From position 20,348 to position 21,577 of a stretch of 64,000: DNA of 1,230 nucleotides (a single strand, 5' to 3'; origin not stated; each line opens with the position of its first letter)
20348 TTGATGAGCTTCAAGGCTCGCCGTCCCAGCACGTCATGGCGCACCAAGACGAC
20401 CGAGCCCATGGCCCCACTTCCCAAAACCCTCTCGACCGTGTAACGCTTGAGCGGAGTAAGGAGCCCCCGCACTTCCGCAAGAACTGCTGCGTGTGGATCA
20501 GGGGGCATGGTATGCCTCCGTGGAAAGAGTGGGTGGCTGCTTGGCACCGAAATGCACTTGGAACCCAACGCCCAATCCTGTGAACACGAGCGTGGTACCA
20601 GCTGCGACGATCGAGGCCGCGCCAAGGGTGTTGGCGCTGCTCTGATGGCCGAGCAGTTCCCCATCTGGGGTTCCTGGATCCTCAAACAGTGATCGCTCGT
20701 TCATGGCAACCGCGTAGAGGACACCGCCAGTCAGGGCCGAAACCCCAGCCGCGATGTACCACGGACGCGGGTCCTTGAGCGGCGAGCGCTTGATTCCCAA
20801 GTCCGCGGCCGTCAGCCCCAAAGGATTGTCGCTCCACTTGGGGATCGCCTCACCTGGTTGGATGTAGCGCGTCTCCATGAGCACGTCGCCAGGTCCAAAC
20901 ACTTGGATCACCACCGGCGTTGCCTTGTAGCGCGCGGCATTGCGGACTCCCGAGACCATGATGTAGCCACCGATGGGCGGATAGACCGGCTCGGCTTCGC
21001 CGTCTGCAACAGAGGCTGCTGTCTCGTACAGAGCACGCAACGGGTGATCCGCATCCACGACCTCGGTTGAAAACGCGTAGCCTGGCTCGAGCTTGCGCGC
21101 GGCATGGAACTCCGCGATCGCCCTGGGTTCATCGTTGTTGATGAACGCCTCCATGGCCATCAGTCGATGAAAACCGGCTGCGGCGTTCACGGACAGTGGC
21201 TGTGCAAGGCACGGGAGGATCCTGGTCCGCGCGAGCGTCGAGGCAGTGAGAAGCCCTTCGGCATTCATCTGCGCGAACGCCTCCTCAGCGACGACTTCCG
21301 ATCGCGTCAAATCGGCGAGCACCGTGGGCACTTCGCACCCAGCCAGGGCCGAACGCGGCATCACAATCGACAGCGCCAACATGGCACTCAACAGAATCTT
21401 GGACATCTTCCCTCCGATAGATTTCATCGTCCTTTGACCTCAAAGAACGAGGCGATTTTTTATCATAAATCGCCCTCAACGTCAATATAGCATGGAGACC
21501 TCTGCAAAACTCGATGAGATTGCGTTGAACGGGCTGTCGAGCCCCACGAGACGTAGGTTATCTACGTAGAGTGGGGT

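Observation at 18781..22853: GC-rich island encoding a PEGA-domain Ser/Thr kinase and three lipoproteins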

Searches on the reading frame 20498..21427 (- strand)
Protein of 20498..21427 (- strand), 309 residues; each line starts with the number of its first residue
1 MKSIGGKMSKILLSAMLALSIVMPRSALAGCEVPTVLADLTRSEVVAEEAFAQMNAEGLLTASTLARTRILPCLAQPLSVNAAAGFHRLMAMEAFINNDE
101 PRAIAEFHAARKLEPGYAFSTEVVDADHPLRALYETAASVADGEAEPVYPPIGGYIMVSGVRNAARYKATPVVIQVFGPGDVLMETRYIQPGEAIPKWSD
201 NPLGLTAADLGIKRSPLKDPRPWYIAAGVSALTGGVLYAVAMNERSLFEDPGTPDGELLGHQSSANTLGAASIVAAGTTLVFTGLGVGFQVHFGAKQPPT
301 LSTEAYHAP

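Call 5: search_protein_families(library=pfam, proteins=[window:20498-21427:-], max_evalue=0.01)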
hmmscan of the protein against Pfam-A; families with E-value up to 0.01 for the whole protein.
window:20498-21427:- (309 aa): 0 families

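Call 28: search_protein_families(library=pfam, proteins=[window:20498-21406:-], max_evalue=10)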
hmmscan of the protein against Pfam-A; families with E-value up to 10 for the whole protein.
window:20498-21406:- (302 aa): 0 families

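Call 29: find_homologous_proteins(query=window:20498-21406:-)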
Query window:20498-21406:- (302 aa): 52 proteins with E <= 0.001 among 7750 candidates.
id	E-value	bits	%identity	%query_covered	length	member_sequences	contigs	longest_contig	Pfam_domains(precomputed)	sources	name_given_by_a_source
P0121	1.4e-193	660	100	100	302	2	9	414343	-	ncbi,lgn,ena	-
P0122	9.5e-171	585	88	100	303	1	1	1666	-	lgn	-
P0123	1.9e-168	577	86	100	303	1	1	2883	-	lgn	-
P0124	6.2e-155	533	81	99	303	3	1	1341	-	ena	-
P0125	8.4e-150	516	75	100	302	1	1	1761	-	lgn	-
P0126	2.5e-147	508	77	100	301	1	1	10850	-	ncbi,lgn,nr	ncbi:hypothetical protein HZA87_00885 [Candidatus Uhrbacteria bacterium]|nr:hypothetical protein [Ca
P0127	2.8e-145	501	74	100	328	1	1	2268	-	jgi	jgi:hypothetical protein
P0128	3.7e-145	501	75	99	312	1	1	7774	-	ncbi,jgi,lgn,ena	ncbi:MAG: hypothetical protein WC654_04810 [Patescibacteria group bacterium]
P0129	1.1e-120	421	65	100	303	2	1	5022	-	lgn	-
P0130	5.4e-107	376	55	99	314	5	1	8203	-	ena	-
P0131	1.0e-102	362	53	99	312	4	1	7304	-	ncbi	-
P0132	1.6e-101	358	56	100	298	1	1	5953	-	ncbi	-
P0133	3.8e-101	356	55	98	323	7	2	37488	-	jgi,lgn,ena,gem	-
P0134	6.9e-98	346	55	98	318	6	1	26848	-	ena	-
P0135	6.8e-97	342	54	96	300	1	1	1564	-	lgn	-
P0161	6.8e-78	280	47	88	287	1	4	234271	-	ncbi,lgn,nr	ncbi:hypothetical protein HYV69_03900 [Candidatus Uhrbacteria bacterium]|nr:hypothetical protein [Ca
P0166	9.3e-70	253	45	93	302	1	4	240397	-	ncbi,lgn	-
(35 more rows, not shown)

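Call 30: find_encoding_contigs(protein=P0121, flank=1000, max_places=3)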
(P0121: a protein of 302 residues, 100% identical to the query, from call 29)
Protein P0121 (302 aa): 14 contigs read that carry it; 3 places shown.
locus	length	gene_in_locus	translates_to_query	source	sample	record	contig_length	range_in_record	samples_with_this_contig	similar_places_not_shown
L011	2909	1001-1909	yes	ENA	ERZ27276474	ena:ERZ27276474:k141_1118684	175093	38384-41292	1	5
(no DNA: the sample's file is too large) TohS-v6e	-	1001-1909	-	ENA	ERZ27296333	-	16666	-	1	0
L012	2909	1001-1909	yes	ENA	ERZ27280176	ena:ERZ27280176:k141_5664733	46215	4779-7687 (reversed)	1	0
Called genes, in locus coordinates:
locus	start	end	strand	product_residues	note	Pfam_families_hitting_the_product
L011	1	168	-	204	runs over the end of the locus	-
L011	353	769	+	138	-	-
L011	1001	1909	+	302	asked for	-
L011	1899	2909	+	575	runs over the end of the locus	PF00069:Pkinase, PF01636:APH (weak), PF07714:PK_Tyr_Ser-Thr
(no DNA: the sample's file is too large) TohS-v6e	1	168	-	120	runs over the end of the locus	?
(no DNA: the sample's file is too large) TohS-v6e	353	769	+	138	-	-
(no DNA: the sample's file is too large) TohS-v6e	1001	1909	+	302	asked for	-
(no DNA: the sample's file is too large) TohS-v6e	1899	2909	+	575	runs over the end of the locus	PF00069:Pkinase, PF01636:APH (weak), PF07714:PK_Tyr_Ser-Thr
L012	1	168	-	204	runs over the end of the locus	-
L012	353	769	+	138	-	-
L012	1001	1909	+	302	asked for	-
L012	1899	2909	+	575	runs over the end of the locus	PF00069:Pkinase, PF01636:APH (weak), PF07714:PK_Tyr_Ser-Thr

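Call 31: find_encoding_contigs(protein=P0161, flank=10000, max_places=1)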
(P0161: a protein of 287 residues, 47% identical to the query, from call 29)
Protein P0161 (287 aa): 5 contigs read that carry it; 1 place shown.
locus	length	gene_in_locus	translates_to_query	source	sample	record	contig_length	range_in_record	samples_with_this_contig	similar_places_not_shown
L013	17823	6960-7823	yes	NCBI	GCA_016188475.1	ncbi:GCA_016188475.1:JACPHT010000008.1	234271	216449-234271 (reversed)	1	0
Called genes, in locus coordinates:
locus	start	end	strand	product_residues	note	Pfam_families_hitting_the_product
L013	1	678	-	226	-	?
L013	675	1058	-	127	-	PF01230:HIT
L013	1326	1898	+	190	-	-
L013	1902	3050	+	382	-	PF01180:DHO_dh, PF03060:NMO (weak), PF00037:Fer4 (faint), PF12797:Fer4_2 (faint), PF12837:Fer4_6 (faint), PF14697:Fer4_21 (weak), PF12838:Fer4_7, PF13187:Fer4_9 (weak), +1 more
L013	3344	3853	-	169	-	PF00293:NUDIX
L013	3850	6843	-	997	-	PF14870:PSII_BNR (weak), PF19077:Big_13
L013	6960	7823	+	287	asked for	-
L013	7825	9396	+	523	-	PF00069:Pkinase, PF07714:PK_Tyr_Ser-Thr, PF01636:APH (faint), PF03109:ABC1 (weak)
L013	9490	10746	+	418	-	PF02403:Seryl_tRNA_N, PF00587:tRNA-synt_2b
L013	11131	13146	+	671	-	PF01551:Peptidase_M23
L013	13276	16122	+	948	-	-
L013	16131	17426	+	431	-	-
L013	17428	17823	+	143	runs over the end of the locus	PF12666:PrgI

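Call 32: find_encoding_contigs(protein=P0166, flank=10000, max_places=1)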
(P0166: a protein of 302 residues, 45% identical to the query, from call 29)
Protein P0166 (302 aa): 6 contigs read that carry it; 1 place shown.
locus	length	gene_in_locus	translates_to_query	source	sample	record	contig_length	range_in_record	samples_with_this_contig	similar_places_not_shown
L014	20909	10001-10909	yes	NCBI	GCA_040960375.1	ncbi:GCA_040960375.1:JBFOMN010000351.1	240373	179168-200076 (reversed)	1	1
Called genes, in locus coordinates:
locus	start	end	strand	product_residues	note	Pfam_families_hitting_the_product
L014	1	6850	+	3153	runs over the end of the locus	-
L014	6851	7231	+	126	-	PF01541:GIY-YIG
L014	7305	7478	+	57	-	-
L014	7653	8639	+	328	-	PF13671:AAA_33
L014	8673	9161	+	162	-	PF00885:DMRL_synthase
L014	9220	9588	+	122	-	PF00885:DMRL_synthase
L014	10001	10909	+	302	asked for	-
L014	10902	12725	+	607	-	PF00069:Pkinase, PF07714:PK_Tyr_Ser-Thr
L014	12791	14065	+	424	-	PF02403:Seryl_tRNA_N, PF00587:tRNA-synt_2b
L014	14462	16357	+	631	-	PF01551:Peptidase_M23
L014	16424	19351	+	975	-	-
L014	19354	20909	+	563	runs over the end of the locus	-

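Call 38: find_related_loci(query=A3, collection=genome_contigs, flank=10000)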
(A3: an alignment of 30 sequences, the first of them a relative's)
Query A3 (302 aa) in genome_contigs; peptide patterns used: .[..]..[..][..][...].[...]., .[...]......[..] (x = any residue, [..] = any of these).
212 stretches matched a pattern; 61 encode a relative of the query (tblastn E <= 1e-3); 61 distinct loci.
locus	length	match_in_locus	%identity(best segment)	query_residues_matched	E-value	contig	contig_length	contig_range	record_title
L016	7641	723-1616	81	1-298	4e-165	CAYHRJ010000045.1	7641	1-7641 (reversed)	MAG TPA_asm: uncultured Gammaproteobacteria bacterium isolate ERP119705_co14_53 genome assembly, contig: NODE_15553_leng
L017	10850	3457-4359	77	1-302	4e-155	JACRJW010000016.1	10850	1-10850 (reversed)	MAG: Candidatus Uhrbacteria bacterium isolate NC_groundwater_1839_Pr3_B-0.1um_53_10 SR-2_scaffold_141_505124, whole geno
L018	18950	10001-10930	52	1-300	4e-106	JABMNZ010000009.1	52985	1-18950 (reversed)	MAG: Parcubacteria group bacterium isolate bin.251 k141_2213801, whole genome shotgun sequence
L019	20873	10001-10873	53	1-287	8e-105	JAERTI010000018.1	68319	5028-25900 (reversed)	MAG: Candidatus Uhrbacteria bacterium isolate BH28 c_000000003995, whole genome shotgun sequence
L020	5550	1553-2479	51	3-302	6e-100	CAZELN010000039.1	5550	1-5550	MAG TPA_asm: uncultured Gammaproteobacteria bacterium isolate binchicken_co368_97 genome assembly, contig: NODE_15876_le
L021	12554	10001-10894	53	8-296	1e-98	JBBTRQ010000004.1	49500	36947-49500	MAG: Patescibacteria group bacterium isolate H52-bin078_1 H52_bin078_1_000000000004, whole genome shotgun sequence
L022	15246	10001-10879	52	1-287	1e-96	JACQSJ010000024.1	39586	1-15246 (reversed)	MAG: Candidatus Uhrbacteria bacterium isolate NC_groundwater_1382_Ag_S-0.2um_56_31 S_p2_S4_coassembly_k141_1429461, whol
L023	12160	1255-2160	52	1-292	5e-95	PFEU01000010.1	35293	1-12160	MAG: Candidatus Uhrbacteria bacterium CG10_big_fil_rev_8_21_14_0_10_48_16 CG10_8_21_14_0.10_scaffold_3013_c, whole genom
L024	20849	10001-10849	51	17-302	1e-92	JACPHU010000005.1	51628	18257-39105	MAG: Candidatus Uhrbacteria bacterium isolate NC_groundwater_422_Ag_B-0.1um_45_124 GD18-4_B1_scaffold_345505, whole geno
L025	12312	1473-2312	49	19-295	4e-84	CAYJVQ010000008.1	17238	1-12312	MAG TPA_asm: uncultured Gammaproteobacteria bacterium isolate ERP125453_co1_318 genome assembly, contig: NODE_3359_lengt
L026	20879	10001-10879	46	6-298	3e-83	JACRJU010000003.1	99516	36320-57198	MAG: Candidatus Uhrbacteria bacterium isolate NC_groundwater_1837_Pr3_B-0.1um_51_51 SR-2_scaffold_141_743426, whole geno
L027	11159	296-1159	47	4-292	3e-83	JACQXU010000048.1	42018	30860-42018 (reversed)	MAG: Candidatus Uhrbacteria bacterium isolate NC_groundwater_1523_Pr4_B-0.1um_41_4 SR1-18-B1_scaffold_432226, whole geno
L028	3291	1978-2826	49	14-293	7e-84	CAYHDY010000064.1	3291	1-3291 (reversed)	MAG TPA_asm: uncultured Gammaproteobacteria bacterium isolate ERP119702_co1_211 genome assembly, contig: NODE_49466_leng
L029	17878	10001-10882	47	3-294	1e-82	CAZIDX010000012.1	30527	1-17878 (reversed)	MAG TPA_asm: uncultured Gammaproteobacteria bacterium isolate SRP167671_co2_164 genome assembly, contig: NODE_1972_lengt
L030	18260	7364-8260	44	8-302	1e-81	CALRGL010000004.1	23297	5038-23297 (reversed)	MAG: Candidatus Uhrbacteria bacterium RIFOXYB12_FULL_58_10 isolate ZH-bin-156 genome assembly, contig: ZH-15May19-c5167,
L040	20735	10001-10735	40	24-280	6e-42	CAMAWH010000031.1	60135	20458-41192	MAG: Klebsiella pneumoniae isolate MaH-04nov19-8 genome assembly, contig: MaH-04nov19-C954, whole genome shotgun sequenc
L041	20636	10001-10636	40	24-241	2e-41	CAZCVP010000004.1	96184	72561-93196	MAG TPA_asm: uncultured Enterobacterales bacterium isolate SRP077602_co7_381 genome assembly, contig: NODE_709_length_96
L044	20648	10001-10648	38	21-247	3e-40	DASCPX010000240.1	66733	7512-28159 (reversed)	MAG TPA_asm: Myxococcota bacterium isolate Fu_MAG_56 c_000002085007, whole genome shotgun sequence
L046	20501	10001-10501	45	24-191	5e-40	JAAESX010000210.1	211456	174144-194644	MAG: Proteobacteria bacterium isolate Ust_23 UstG_CONTIG3413504, whole genome shotgun sequence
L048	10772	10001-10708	35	24-266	2e-39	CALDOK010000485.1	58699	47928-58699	MAG TPA_asm: uncultured proteobacterium isolate ERR2206791_bin.36_CONCOCT_v1.1_MAG genome assembly, contig: ERZ890953.69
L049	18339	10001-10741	40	21-280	2e-39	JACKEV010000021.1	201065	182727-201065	MAG: Alphaproteobacteria bacterium isolate HK-STAS-MYXO-43 HK-STAS-MYXO-43_21, whole genome shotgun sequence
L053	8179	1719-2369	39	24-251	3e-38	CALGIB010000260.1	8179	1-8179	MAG TPA_asm: uncultured proteobacterium isolate ERR2206756_bin.71_CONCOCT_v1.1_MAG genome assembly, contig: ERZ887841.53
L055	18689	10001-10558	42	9-196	1e-37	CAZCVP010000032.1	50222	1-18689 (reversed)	MAG TPA_asm: uncultured Enterobacterales bacterium isolate SRP077602_co7_381 genome assembly, contig: NODE_3007_length_5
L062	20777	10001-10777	35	9-278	7e-36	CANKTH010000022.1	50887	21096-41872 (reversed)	MAG: Deltaproteobacteria bacterium isolate TH-Jun18-127 genome assembly, contig: TH-Jun18-C1125, whole genome shotgun se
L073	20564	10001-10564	36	1-199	4e-30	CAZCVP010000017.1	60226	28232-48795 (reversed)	MAG TPA_asm: uncultured Enterobacterales bacterium isolate SRP077602_co7_381 genome assembly, contig: NODE_2079_length_6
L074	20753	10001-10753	34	24-276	2e-27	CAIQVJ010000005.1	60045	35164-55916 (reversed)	MAG: uncultured proteobacterium isolate KTt_bin-1053 genome assembly, contig: bin-1053:005/137, whole genome shotgun seq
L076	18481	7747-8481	37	24-279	2e-36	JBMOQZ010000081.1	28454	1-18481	MAG: Myxococcota bacterium isolate Betzabe_MAG167 MAG167_81, whole genome shotgun sequence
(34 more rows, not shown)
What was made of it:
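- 20498..21406 (-): p303 gene (302 aa; an alternative ATG at 21427 gives 309 aa). It encodes a signal peptide, an extracytoplasmic TPR-like helical domain, a small beta domain and a C-terminal TM hairpin. Its stop overlaps the kinase start by 11 nt, with a GGAGG upstream of the kinase ATG. 62% GC, GC3 0.719. Family of 52 proteins (call 29) and 61 genome loci (call 38).
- A Uhrbacteria contig is titled Gammaproteobacteria, and a 66% GC MAG is titled Klebsiella (call 38).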

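Call 57: predict_structure(alignment_id=A3)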
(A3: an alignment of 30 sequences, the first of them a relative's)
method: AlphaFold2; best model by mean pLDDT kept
length: 302 residues; sequences in the alignment: 30
mean_pLDDT: 85.4   pTM: 0.62
mean pLDDT of the five models: 85.4, 83.2, 82.5, 80.5, 78.9
residues with pLDDT >= 90: 170; 70-90: 84; 50-70: 30; < 50: 18
segments of 3 or more residues with pLDDT < 50: 16-21, 291-302
pLDDT, mean of each block of 10 residues (from residue 1): 79 57 80 97 97 97 96 98 98 98 97 93 97 93 92 93 96 94 89 61 57 75 87 90 94 86 84 81 66 46 47
secondary structure, 60 per line:
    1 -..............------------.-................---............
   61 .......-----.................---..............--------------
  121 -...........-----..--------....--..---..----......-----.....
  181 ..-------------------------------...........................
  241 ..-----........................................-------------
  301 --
elements in order: H2-15 H30-45 H49-66 H73-89 H93-106 H122-132 E148-151 E165-170 E176-182 H214-242 H248-287
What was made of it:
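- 20498..21406 (-): AF2 pLDDT 85 (call 57).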

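Call 61: fold_search(model_id=the predicted structure, library=pdb)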
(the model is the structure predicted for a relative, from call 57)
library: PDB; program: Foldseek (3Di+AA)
matches with E <= 10: 313; with E <= 0.001: 0
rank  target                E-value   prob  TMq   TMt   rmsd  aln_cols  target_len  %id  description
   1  6v8e_B                4.1e-01  0.72  0.20  0.42   7.2       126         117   13  Computationally designed C3-symmetric homotrimer from TPR repeat protein (released 2020-08-12)
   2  6v8e_A                5.1e-01  0.69  0.20  0.43   6.7       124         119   13  Computationally designed C3-symmetric homotrimer from TPR repeat protein (released 2020-08-12)
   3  8ump_A                5.1e-01  0.30  0.15  0.28   6.9       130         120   15  T33-ml35 - Designed Tetrahedral Protein Cage Using Machine Learning Algorithms (released 2023-11-15)
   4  6v8e_D                5.3e-01  0.90  0.19  0.42   3.7        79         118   16  Computationally designed C3-symmetric homotrimer from TPR repeat protein (released 2020-08-12)
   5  6vfh_A                5.3e-01  0.87  0.18  0.40   3.8        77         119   17  De novo designed tetrahedral nanoparticle T33_dn10 (released 2020-08-12)
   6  6vl6_B                5.6e-01  0.38  0.16  0.40   8.1       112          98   14  De novo designed tetrahedral nanoparticle T33_dn2 presenting BG505 SOSIP trimers (released 2020-08-12)
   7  5fzq_A                5.6e-01  0.20  0.14  0.28  10.9       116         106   14  Designed TPR Protein M4N (released 2016-10-12)
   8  1na3_A                6.9e-01  0.51  0.17  0.44   6.4       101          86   13  Design of Stable alpha-Helical Arrays from an Idealized TPR Motif (released 2003-06-03)
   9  4ynv_A                7.2e-01  0.14  0.17  0.18  22.5       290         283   11  Assembly Chaperone of RpL4 (Acl4) (Residues 28-338) (released 2015-05-13)
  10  6vfk_A                8.0e-01  0.47  0.15  0.32   5.0        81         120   14  De novo designed tetrahedral nanoparticle T33_dn10 displaying 4 copies of BG505-SOSIP trimer on the surface (released 2020-07-22)
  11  2x3v_A                8.0e-01  0.15  0.19  0.19  25.6       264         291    7  Structure of The F-BAR Domain of Mouse Syndapin I (released 2010-04-07)
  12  4bne_B                9.3e-01  0.14  0.18  0.19  25.4       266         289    9  Pacsin2 Interacts with Membranes and Actin-Filaments (released 2014-05-14)
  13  3abh_A                9.8e-01  0.18  0.20  0.21  25.0       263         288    9  Crystal structure of the EFC/F-BAR domain of human PACSIN2/Syndapin II (2.0 A) (released 2010-04-14)
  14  4bne_A                9.8e-01  0.12  0.17  0.18  25.5       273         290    9  Pacsin2 Interacts with Membranes and Actin-Filaments (released 2014-05-14)
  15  4u1c_A                1.1e+00  0.93  0.23  0.26   4.0        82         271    8  Crystal structure of the eIF3a/eIF3c PCI-domain heterodimer (released 2014-09-10)
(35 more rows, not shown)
